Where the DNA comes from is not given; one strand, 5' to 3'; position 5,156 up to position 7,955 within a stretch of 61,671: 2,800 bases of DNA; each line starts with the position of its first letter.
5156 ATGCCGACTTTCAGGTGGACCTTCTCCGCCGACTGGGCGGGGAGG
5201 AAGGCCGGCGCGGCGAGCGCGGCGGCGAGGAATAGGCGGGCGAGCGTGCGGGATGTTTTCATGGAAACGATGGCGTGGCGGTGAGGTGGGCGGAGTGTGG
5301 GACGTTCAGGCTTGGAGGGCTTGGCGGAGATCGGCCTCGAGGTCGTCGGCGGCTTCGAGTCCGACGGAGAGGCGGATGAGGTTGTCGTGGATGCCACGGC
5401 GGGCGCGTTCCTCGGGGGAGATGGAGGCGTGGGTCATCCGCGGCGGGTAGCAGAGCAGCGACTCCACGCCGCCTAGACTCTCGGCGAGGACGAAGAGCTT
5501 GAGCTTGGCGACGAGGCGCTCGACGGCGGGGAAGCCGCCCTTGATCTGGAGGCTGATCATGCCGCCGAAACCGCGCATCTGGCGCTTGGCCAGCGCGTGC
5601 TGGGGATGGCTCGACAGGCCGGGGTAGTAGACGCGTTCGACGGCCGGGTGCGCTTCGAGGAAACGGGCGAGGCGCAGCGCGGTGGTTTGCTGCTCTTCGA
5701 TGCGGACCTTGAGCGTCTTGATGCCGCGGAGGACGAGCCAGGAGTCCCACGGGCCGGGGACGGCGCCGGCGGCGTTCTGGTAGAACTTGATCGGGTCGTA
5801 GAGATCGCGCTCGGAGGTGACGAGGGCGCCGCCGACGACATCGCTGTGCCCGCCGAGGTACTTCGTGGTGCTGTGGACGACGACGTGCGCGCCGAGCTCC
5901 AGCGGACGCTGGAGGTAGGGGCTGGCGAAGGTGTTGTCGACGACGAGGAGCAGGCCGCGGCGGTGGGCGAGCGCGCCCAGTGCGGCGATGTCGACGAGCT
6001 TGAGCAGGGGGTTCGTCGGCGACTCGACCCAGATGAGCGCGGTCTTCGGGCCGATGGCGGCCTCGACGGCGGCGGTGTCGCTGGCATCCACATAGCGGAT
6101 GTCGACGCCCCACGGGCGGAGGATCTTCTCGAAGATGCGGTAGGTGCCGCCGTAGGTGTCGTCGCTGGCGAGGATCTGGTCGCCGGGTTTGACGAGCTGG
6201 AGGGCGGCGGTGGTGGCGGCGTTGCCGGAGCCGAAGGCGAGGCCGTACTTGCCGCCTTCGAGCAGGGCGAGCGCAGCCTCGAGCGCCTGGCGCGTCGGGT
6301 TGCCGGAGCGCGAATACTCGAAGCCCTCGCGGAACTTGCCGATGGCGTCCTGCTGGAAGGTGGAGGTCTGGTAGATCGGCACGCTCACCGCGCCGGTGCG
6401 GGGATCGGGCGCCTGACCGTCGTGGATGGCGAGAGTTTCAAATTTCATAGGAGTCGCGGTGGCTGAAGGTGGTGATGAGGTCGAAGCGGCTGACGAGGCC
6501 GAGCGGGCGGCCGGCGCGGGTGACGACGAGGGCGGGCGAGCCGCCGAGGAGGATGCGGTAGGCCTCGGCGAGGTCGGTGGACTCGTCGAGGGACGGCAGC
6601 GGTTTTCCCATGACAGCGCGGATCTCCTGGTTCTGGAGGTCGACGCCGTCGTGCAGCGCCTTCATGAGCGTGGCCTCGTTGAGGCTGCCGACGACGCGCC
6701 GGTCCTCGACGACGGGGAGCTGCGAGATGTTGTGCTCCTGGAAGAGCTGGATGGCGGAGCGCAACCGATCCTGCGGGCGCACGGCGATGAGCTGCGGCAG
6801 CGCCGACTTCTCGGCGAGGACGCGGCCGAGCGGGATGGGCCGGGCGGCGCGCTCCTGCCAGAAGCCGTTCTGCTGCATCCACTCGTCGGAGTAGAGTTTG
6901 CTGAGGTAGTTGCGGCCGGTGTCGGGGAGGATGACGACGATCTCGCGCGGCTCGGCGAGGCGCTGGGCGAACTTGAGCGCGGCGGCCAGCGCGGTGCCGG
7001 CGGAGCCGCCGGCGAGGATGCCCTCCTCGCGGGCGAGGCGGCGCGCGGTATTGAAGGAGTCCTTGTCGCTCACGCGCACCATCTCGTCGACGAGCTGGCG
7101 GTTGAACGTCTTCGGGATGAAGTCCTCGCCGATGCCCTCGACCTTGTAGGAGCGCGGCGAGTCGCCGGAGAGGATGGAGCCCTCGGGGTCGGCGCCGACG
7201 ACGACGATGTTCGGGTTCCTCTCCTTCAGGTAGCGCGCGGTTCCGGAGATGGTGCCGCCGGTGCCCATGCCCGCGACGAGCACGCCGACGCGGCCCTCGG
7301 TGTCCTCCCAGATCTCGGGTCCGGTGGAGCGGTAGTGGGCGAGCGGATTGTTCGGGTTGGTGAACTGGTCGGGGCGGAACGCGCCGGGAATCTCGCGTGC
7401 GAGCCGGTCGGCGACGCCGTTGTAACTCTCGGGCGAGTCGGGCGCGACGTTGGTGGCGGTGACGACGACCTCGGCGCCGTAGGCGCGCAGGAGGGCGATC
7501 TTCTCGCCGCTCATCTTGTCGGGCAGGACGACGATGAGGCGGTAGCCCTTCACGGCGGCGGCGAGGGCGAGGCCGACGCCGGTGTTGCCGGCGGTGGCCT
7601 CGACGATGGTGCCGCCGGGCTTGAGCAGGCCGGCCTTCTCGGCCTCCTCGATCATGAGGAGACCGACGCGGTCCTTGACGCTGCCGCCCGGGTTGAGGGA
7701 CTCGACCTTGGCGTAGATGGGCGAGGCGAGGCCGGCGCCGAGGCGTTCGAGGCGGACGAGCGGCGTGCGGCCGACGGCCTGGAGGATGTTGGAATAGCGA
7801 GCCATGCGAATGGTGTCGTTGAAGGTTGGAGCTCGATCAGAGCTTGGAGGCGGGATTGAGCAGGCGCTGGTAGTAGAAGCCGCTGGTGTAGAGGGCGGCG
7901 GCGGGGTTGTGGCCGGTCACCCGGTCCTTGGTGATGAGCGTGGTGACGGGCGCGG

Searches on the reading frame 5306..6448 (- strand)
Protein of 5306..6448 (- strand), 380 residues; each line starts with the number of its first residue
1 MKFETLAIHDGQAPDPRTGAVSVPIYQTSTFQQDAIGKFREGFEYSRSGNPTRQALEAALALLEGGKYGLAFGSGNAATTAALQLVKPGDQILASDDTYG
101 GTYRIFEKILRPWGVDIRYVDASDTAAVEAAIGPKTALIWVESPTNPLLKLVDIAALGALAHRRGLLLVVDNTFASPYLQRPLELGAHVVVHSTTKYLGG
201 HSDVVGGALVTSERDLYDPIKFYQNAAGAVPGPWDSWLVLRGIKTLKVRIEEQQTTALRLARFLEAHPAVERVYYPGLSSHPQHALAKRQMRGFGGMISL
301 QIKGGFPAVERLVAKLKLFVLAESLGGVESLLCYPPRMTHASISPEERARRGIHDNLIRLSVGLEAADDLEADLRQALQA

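Call 4: search_protein_families(library=pfam, proteins=[window:5306-6448:-], max_evalue=0.001)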
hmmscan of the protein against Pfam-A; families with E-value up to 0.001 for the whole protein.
window:5306-6448:- (380 aa): 4 families
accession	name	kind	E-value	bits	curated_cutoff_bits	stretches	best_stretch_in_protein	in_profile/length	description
PF01053.26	Cys_Met_Meta_PP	-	1.1e-151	505.2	27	1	4-379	1-381/381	Cys/Met metabolism PLP-dependent enzyme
PF01041.23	DegT_DnrJ_EryC1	-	1.3e-09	38.2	19.8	1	51-175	24-149/360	DegT/DnrJ/EryC1/StrS aminotransferase family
PF00155.27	Aminotran_1_2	-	1.7e-08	34.5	19.7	1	49-177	39-191/361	Aminotransferase class I and II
PF00266.25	Aminotran_5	-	0.00023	20.7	21.5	1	73-176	69-180/371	Aminotransferase class-V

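Call 5: search_protein_families(library=ncbifam, proteins=[window:5306-6448:-], max_evalue=0.001)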
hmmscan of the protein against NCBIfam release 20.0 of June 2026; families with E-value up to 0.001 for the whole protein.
window:5306-6448:- (380 aa): 54 families (the best 25 are shown)
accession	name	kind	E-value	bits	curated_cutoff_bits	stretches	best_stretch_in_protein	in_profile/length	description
NF005871.0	PRK07811.1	equivalog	1.4e-164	547.3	513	1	2-379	12-387/389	cystathionine gamma-synthase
NF005810.0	PRK07671.1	equivalog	6.9e-150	499.2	594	1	1-379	1-377/377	bifunctional cystathionine gamma-lyase/homocysteine desulfhydrase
NF004821.0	PRK06176.1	equivalog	1.4e-145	485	642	1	1-379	1-377/380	cystathionine gamma-synthase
NF005976.0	PRK08064.1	equivalog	6.2e-134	446.8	627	1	2-379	6-381/390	cystathionine beta-lyase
TIGR02080.1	O_succ_thio_ly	equivalog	7.7e-127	423.1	504.55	1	3-380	4-381/382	cystathionine gamma-synthase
TIGR01328.1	met_gam_lyase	equivalog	8.6e-120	400.2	549.7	1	1-379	2-389/391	methionine gamma-lyase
NF005695.0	PRK07503.1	equivalog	4.2e-118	394.5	666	1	3-379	10-395/403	methionine gamma-lyase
NF006095.0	PRK08247.1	equivalog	1.6e-114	382.5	585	1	3-379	6-364/369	methionine biosynthesis PLP-dependent protein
TIGR01329.1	cysta_beta_ly_E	equivalog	9.7e-114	380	487.5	1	17-379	14-379/383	cystathionine beta-lyase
NF006450.0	PRK08776.1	equivalog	2.2e-111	372.5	730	1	5-379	15-389/405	O-succinylhomoserine (thiol)-lyase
NF004876.0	PRK06234.1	subfamily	3.1e-111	372.2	666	1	1-379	7-396/400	methionine gamma-lyase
NF006003.0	PRK08133.1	equivalog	6.7e-111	370.8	522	1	2-379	11-395/396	O-succinylhomoserine sulfhydrylase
NF006097.0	PRK08249.1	equivalog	2e-109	365.6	600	1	3-379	11-394/402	cystathionine gamma-synthase family protein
NF006463.0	PRK08861.1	equivalog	8.1e-108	360.8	670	1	3-379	6-382/388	O-succinylhomoserine (thiol)-lyase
NF005263.0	PRK06767.1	equivalog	1.2e-107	360.4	617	1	2-379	5-384/392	methionine gamma-lyase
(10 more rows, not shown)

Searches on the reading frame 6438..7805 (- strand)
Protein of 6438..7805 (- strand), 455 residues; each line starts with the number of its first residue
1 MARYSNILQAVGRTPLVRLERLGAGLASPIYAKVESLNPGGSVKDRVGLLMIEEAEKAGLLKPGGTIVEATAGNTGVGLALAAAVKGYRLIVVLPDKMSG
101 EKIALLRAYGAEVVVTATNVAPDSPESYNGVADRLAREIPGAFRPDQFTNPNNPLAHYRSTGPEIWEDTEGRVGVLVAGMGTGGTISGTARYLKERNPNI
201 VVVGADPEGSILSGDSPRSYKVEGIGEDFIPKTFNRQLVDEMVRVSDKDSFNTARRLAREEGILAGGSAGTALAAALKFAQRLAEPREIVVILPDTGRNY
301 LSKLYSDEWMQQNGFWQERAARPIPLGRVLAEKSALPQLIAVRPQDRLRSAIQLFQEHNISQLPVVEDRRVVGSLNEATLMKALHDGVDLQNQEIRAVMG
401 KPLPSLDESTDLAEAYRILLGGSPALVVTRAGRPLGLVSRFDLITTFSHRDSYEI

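Call 4: search_protein_families(library=pfam, proteins=[window:6438-7805:-], max_evalue=0.001)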
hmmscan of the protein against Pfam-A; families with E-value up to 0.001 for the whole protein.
window:6438-7805:- (455 aa): 2 families
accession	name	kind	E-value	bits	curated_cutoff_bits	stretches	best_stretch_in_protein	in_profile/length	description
PF00291.31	PALP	-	6.8e-83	278.8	35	1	7-295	1-295/295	Pyridoxal-phosphate dependent enzyme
PF00571.33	CBS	-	3.4e-18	66.2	24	2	337-385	7-56/57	CBS domain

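Call 5: search_protein_families(library=ncbifam, proteins=[window:6438-7805:-], max_evalue=0.001)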
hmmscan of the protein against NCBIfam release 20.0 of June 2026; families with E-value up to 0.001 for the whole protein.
window:6438-7805:- (455 aa): 43 families (the best 25 are shown)
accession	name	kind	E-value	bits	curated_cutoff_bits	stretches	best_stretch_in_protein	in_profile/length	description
TIGR01137.1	cysta_beta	equivalog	4.8e-166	552.9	510.25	1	5-445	3-454/457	cystathionine beta-synthase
NF007989.0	PRK10717.1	equivalog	1.3e-104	349.8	387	1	3-318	4-330/334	cysteine synthase A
TIGR01136.1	cysKM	subfamily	1.5e-104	349.5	344.15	1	8-303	2-296/299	cysteine synthase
TIGR01139.1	cysK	equivalog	1.7e-100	336.1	350.95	1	9-303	3-295/298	cysteine synthase A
NF053679.1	CysteaSynCapA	equivalog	3.3e-100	335.1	600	1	3-315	6-329/329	cysteate synthase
NF008735.0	PRK11761.1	equivalog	1.5e-87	293.6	413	1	4-303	3-291/296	cysteine synthase CysM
TIGR01138.1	cysM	equivalog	1.9e-87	293.5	394.2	1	7-302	2-286/290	cysteine synthase B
TIGR03945.1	PLP_SbnA_fam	equivalog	4.5e-80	269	349.95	1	7-310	1-304/304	2,3-diaminopropionate biosynthesis protein SbnA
NF052478.1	CystDsulMYC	equivalog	8.1e-33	114.2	600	1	30-320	39-340/354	L-cysteine desulfhydrase Cds1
NF005292.0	PRK06815.1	equivalog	3.3e-27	95.4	371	1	7-299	15-307/320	threonine/serine dehydratase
TIGR01127.1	ilvA_1Cterm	equivalog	6.2e-23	81.4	378.75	1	14-293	1-281/380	threonine ammonia-lyase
NF006094.0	PRK08246.1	subfamily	1.4e-19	70.6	331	1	5-292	15-298/310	serine/threonine dehydratase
NF005680.0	PRK07476.1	equivalog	2.5e-18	66.1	413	1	6-205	16-204/326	hydroxyectoine utilization dehydratase EutB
NF004170.0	PRK05638.1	equivalog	5e-17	61.6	421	1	11-120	64-168/442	threonine synthase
NF006389.0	PRK08638.1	equivalog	2.6e-16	59.5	453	1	7-278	21-296/333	bifunctional threonine ammonia-lyase/L-serine ammonia-lyase TdcB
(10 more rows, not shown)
